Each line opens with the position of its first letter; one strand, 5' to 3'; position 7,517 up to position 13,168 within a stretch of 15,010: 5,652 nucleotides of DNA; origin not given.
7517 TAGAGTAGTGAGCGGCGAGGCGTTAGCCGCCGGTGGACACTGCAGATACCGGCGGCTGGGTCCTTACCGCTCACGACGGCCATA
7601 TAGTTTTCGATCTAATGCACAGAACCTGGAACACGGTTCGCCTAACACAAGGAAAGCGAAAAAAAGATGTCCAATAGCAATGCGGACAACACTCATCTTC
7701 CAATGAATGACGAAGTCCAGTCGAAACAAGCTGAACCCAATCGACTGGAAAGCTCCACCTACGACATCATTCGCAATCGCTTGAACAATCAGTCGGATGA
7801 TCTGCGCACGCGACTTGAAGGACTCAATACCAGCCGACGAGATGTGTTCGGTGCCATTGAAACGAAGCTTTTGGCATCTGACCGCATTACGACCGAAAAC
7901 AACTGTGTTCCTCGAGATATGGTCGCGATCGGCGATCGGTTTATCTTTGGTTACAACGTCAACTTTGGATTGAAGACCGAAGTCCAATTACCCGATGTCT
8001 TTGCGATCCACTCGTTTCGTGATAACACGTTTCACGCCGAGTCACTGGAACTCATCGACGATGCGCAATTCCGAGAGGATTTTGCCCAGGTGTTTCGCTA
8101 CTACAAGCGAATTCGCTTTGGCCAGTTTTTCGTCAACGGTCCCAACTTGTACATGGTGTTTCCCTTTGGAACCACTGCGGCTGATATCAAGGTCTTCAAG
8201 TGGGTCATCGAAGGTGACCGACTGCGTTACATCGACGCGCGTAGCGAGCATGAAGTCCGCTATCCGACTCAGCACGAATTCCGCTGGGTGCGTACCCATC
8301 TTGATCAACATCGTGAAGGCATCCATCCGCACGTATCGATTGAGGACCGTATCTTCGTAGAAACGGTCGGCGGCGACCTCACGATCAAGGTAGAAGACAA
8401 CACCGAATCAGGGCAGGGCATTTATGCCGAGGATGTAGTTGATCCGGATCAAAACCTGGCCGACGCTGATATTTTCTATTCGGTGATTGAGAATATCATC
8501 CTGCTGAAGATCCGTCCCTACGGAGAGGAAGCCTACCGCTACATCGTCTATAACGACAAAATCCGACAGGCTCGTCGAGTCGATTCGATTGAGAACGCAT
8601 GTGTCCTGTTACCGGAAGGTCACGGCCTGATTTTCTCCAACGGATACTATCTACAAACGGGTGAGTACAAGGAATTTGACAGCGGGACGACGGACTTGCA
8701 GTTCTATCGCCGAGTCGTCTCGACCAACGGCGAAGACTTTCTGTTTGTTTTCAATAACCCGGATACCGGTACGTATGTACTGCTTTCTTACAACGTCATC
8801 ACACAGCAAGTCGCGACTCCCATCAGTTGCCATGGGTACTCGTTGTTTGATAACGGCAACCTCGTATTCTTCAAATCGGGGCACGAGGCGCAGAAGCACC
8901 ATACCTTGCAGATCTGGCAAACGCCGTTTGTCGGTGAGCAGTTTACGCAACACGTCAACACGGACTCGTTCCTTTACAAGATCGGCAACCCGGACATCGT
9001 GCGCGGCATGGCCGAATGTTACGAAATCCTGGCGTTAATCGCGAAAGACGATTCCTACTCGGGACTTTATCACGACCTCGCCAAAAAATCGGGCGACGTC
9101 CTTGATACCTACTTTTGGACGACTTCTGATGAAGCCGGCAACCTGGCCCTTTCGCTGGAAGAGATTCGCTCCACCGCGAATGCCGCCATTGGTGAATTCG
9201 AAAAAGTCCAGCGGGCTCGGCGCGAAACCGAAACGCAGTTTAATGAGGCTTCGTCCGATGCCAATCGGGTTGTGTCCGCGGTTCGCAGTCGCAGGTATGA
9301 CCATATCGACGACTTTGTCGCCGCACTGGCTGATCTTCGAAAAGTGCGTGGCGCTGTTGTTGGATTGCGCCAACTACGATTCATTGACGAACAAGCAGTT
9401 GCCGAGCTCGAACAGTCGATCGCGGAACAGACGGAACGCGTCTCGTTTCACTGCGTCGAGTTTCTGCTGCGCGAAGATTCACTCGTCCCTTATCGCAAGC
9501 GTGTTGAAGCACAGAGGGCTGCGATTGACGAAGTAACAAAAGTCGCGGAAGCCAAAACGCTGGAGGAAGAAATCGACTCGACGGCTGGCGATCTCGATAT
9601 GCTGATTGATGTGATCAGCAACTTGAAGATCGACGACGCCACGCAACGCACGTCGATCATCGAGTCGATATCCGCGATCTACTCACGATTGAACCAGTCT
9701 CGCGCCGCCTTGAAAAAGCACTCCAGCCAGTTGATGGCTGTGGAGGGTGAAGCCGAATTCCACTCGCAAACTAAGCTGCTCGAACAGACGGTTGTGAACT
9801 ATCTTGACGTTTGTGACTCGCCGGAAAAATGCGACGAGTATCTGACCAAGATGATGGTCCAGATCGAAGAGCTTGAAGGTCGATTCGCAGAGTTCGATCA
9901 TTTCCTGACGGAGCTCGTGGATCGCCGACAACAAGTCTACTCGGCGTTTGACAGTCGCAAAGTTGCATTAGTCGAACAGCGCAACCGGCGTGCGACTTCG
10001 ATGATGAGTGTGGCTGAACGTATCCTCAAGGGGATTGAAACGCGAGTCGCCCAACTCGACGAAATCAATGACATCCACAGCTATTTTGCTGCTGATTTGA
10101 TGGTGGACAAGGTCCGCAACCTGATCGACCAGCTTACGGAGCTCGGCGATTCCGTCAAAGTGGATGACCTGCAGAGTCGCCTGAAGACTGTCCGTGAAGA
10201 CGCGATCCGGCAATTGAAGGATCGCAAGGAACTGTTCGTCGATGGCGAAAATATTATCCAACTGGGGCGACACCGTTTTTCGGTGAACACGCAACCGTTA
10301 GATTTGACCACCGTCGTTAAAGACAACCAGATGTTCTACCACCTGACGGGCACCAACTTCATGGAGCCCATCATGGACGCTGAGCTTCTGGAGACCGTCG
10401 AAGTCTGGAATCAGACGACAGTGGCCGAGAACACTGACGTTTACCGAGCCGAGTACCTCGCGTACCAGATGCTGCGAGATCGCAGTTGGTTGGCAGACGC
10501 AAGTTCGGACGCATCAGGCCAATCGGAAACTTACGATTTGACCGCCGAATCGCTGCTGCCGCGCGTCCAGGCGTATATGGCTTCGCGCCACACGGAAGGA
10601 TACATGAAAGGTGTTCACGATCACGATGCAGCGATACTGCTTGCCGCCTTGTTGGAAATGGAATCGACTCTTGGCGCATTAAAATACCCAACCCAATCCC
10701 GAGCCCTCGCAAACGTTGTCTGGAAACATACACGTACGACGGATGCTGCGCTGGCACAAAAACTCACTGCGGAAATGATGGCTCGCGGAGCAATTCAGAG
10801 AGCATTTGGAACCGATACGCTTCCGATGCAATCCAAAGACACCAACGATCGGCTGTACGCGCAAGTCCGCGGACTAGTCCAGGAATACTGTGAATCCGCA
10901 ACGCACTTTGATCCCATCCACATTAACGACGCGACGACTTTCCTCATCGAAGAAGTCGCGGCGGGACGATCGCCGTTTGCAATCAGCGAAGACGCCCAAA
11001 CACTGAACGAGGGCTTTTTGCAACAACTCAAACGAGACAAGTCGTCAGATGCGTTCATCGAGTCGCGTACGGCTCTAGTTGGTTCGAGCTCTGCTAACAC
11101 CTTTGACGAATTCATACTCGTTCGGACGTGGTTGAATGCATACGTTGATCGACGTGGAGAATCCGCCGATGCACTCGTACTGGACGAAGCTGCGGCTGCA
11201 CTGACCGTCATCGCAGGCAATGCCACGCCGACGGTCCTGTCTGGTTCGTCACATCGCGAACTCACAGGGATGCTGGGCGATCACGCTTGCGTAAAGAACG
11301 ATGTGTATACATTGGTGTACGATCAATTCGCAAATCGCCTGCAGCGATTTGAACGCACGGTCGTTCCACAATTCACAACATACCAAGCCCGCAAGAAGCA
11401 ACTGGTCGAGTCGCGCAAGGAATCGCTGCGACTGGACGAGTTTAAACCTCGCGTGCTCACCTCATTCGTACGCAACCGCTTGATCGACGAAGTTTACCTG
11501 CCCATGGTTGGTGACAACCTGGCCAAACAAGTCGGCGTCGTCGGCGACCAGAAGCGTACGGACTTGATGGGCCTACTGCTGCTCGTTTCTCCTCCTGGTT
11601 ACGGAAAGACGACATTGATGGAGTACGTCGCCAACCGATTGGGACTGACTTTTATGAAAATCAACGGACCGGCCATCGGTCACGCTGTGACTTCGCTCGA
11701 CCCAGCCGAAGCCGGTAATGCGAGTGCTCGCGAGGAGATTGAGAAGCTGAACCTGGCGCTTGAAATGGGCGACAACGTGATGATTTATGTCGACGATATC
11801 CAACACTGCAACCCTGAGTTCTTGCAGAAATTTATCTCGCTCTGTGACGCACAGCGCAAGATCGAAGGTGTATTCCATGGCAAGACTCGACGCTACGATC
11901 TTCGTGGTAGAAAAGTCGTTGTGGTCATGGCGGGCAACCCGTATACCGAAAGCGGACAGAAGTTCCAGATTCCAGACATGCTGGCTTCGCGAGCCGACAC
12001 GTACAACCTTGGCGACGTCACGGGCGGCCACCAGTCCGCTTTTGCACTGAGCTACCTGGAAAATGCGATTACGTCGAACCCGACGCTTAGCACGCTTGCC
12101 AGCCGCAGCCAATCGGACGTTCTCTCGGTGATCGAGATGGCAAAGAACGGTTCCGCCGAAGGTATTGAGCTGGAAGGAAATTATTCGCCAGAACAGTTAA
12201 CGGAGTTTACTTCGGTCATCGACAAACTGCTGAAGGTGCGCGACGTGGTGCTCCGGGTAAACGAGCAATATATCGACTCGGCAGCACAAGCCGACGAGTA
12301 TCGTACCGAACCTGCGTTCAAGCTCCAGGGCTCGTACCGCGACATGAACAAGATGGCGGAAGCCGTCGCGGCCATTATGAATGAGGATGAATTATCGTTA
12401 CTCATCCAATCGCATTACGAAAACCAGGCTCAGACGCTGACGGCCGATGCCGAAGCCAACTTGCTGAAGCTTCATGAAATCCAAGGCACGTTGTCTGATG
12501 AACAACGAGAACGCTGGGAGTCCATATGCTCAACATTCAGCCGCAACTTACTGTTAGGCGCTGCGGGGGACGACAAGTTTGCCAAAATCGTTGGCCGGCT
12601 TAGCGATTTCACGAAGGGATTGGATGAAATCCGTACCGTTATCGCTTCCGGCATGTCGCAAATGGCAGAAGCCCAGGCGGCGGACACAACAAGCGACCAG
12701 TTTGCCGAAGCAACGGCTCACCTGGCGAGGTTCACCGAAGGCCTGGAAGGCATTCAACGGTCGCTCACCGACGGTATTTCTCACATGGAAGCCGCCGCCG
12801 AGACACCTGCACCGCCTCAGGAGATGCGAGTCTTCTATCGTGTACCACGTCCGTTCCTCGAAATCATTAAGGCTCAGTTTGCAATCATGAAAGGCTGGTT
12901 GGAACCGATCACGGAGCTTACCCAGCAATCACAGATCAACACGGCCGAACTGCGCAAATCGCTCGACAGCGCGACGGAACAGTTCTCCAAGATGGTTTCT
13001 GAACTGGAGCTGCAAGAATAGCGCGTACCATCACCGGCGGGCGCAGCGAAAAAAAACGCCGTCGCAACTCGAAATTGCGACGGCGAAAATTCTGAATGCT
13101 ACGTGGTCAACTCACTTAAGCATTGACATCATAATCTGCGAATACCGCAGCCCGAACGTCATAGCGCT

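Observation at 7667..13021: Giant single-AAA protein with an unrecognised beta-rich N-terminal domain and long coiled coil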

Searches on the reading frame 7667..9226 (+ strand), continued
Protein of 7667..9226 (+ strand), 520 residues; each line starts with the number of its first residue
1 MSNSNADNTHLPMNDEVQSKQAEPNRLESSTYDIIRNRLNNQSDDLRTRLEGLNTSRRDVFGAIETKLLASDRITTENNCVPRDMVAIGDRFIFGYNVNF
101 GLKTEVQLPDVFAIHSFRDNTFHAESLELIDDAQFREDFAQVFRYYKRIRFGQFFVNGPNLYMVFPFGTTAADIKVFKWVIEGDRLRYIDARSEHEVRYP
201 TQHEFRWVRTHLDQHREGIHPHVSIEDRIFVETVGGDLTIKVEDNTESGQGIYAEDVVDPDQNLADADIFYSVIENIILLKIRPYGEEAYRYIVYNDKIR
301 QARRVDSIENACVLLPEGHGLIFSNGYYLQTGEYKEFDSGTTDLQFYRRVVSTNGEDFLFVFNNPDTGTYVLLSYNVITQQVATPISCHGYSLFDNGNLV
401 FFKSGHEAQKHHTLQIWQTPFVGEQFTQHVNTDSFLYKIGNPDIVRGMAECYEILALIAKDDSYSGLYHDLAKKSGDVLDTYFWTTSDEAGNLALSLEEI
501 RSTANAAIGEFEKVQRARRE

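Call 69: fold_search(model_id=the predicted structure, library=pdb)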
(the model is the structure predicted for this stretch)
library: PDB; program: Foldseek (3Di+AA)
matches with E <= 10: 1283; with E <= 0.001: 234
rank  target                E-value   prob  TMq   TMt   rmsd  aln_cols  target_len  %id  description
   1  8f8e_B                5.0e-07  1.00  0.27  0.42  14.9       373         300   10  Crystal structure of the WDR domain of human DCAF1 in complex with OICR-8268 compound (released 2023-03-01)
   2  7pi2_G                6.4e-07  1.00  0.23  0.33  16.4       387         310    9  PfCyRPA bound to monoclonal antibody Cy.003 Fab fragment (released 2022-02-09)
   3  9l4j_B                9.6e-07  1.00  0.24  0.32  15.7       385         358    8  Structure of mouse SCMCcore complex contain ZBED3 (released 2025-10-01)
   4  9d5n_CH               1.2e-06  1.00  0.23  0.21  16.0       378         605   12  48-nm doublet microtubule from Trichomonas vaginalis strain G3 (released 2025-05-14)
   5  9d1i_A                1.6e-06  1.00  0.24  0.31  20.4       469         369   10  Structure of Ubiquitin bound to KLHDC3-EloB/C (released 2024-11-20)
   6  8xi3_B                2.1e-06  1.00  0.26  0.32  14.9       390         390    9  Structure of mouse SCMC-14-3-3gama complex (released 2024-10-02)
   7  8pu0_A                2.1e-06  1.00  0.23  0.13  16.0       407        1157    8  Cryo-EM structure of human Elp123 in complex with tRNA, desulpho-CoA, 5'-deoxyadenosine and methionine (released 2024-04-17)
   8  7pi2_J                2.4e-06  1.00  0.24  0.34  15.4       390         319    7  PfCyRPA bound to monoclonal antibody Cy.003 Fab fragment (released 2022-02-09)
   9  9d1y_A                2.6e-06  1.00  0.24  0.31  16.4       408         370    9  Structure of G75R Ubiquitin bound to KLHDC3-EloB/C (released 2024-11-20)
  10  1k32_A                2.6e-06  0.99  0.14  0.09  24.1       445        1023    9  Crystal structure of the tricorn protease (released 2001-12-05)
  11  8h93_B                2.9e-06  1.00  0.27  0.35  14.7       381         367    8  Structure of dimeric mouse SCMC core complex (released 2024-01-10)
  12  5l8s_A                3.9e-06  1.00  0.24  0.21  17.1       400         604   12  The crystal structure of a cold-adapted acylaminoacyl peptidase reveals a novel quaternary architecture based on the a (released 2016-11-16)
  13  8snb_4B               3.9e-06  0.99  0.15  0.14  20.9       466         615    9  atomic model of sea urchin sperm doublet microtubule (48-nm periodicity) (released 2023-06-28)
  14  5tih_A                4.4e-06  1.00  0.24  0.34  14.3       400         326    7  Structural basis for inhibition of erythrocyte invasion by antibodies to Plasmodium falciparum protein CyRPA (released 2017-03-01)
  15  12dl_HA               4.6e-06  1.00  0.25  0.33  16.0       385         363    8  Native structure of the cytoplasmic lattice (CPL) asymmetric unit from mouse MII eggs (released 2026-04-08)
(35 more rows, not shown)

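Call 92: search_protein_families(library=pfam, proteins=[window:7667-9226:+], max_evalue=10)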
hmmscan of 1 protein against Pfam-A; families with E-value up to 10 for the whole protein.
window:7667-9226:+ (520 aa): 1 family
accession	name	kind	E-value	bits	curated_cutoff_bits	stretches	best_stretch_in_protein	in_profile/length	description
PF12458.13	DUF3686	-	2.8e-184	613.2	25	1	45-483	1-448/448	ATPase involved in DNA repair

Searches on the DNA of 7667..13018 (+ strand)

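Call 75: search_rna_families(sources=[L002, L003, L013, L039, L055, L005], threshold=gathering)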
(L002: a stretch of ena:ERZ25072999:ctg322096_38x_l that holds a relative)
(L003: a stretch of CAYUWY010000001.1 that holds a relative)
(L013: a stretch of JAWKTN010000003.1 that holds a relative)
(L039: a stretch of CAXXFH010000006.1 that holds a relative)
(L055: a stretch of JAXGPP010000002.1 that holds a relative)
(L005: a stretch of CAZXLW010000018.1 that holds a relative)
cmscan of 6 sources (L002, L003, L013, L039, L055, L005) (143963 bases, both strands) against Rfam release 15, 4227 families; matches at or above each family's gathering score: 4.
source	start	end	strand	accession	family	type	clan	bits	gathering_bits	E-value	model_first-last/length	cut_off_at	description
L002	17188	17411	-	RF02005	group-II-D1D4-6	Intron;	CL00102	146.7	49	1.3e-41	1-225/225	no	Group II catalytic intron D1-D4-6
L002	15521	15595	-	RF00029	Intron_gpII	Intron;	-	49.6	40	2.2e-06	1-77/77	no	Group II catalytic intron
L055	9735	9780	-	RF01687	Acido-Lenti-1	Gene; sRNA;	-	48.1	37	1.9e-07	1-46/46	no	Acido-Lenti-1 RNA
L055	9884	9929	+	RF01687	Acido-Lenti-1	Gene; sRNA;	-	45.8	37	8.3e-07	1-46/46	no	Acido-Lenti-1 RNA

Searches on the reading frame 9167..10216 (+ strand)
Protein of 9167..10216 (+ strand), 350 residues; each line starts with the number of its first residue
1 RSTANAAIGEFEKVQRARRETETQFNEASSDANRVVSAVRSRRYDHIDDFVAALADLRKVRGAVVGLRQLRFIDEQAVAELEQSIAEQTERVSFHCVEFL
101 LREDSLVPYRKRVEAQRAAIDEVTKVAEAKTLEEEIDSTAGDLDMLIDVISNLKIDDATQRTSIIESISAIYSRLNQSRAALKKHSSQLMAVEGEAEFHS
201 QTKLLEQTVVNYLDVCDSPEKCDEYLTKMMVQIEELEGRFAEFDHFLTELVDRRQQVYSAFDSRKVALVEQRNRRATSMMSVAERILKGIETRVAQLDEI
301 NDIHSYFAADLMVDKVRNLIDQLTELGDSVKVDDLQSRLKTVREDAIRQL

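Call 70: search_protein_families(library=pfam, proteins=[window:9167-10216:+], max_evalue=10)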
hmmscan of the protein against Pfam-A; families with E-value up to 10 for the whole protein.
window:9167-10216:+ (350 aa): 7 families
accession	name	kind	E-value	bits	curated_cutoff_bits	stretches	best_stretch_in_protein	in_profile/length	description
PF25472.1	DUF7902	-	1.7e-29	102.3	26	1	104-186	1-83/85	Domain of unknown function (DUF7902)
PF16021.10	PDCD7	-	0.00071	19.3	27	2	124-230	114-209/306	Programmed cell death protein 7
PF17127.10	DUF5106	-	0.15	12.9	28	1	198-243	52-96/151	Domain of unknown function (DUF5106)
PF05965.19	FYRC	-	0.16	12.5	21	1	166-228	23-80/84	F/Y rich C-terminus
PF23312.1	UBA_SIK3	-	0.22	12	27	1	31-47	14-30/40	Protein kinase SIK3 UBA domain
PF22538.1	HexPS-like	-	0.37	11.4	28.9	1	146-165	30-49/106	Hexaprenyl diphosphate synthase, small subunit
PF06745.19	ATPase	-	7.8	6.2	26.6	1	234-326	61-154/231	KaiC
